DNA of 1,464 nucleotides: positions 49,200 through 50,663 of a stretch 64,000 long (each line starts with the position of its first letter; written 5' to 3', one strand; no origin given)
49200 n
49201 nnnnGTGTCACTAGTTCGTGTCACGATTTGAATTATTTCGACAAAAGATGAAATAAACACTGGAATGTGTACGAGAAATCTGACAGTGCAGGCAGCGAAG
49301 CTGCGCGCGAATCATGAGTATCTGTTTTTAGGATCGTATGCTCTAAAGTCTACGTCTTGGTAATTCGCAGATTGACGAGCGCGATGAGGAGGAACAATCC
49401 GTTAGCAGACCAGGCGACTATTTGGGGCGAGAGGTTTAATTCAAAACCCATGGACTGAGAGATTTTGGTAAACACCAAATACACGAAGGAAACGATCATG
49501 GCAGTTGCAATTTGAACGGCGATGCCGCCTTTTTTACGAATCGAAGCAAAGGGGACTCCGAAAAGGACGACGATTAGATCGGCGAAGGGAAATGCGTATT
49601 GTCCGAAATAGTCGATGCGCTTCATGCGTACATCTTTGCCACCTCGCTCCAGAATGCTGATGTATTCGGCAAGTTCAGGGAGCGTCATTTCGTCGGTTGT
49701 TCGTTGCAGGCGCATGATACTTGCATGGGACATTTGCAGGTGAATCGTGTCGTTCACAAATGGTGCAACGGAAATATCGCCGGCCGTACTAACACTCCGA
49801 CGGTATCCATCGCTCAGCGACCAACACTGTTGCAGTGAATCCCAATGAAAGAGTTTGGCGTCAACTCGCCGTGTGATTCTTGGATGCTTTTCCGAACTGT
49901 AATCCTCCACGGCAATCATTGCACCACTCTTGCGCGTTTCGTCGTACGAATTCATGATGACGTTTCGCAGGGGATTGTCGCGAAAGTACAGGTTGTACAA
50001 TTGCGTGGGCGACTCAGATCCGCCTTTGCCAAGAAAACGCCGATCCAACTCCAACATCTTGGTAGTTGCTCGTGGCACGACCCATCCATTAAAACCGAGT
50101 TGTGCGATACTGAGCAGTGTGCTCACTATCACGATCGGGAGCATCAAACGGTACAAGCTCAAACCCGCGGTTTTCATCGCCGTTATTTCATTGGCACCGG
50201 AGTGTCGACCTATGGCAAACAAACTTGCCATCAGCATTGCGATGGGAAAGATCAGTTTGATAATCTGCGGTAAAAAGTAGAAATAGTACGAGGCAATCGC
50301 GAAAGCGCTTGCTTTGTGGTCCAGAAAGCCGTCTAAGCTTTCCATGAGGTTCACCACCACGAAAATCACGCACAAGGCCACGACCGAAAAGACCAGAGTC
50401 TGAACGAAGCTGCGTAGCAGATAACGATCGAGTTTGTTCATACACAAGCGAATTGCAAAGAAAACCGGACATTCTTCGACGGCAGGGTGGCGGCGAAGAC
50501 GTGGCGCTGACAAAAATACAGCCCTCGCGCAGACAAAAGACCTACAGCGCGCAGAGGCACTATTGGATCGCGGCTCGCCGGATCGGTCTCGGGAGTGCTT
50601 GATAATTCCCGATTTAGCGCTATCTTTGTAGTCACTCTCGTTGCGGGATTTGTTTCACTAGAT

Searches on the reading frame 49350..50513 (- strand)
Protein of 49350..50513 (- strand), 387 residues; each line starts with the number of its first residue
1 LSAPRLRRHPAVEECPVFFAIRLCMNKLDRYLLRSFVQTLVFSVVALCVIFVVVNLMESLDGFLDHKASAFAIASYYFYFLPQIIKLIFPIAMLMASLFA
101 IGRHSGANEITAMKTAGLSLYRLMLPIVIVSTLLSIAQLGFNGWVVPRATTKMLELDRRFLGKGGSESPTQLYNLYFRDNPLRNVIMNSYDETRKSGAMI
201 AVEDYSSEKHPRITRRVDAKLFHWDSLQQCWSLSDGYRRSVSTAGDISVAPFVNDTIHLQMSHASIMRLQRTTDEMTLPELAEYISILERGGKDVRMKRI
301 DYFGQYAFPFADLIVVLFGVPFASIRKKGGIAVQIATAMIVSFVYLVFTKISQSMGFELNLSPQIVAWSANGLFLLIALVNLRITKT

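Call 19: search_protein_families(library=ncbifam, proteins=[window:49350-50513:-], max_evalue=0.001)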
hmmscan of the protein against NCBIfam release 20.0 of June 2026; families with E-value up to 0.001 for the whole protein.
window:49350-50513:- (387 aa): 2 families
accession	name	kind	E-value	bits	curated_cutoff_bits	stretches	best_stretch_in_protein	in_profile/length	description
TIGR04408.1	LptG_lptG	equivalog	5.7e-58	196.2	240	1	28-383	2-349/351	LPS export ABC transporter permease LptG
TIGR04407.1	LptF_YjgP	equivalog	1.5e-34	119.3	230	1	28-381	2-344/347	LPS export ABC transporter permease LptF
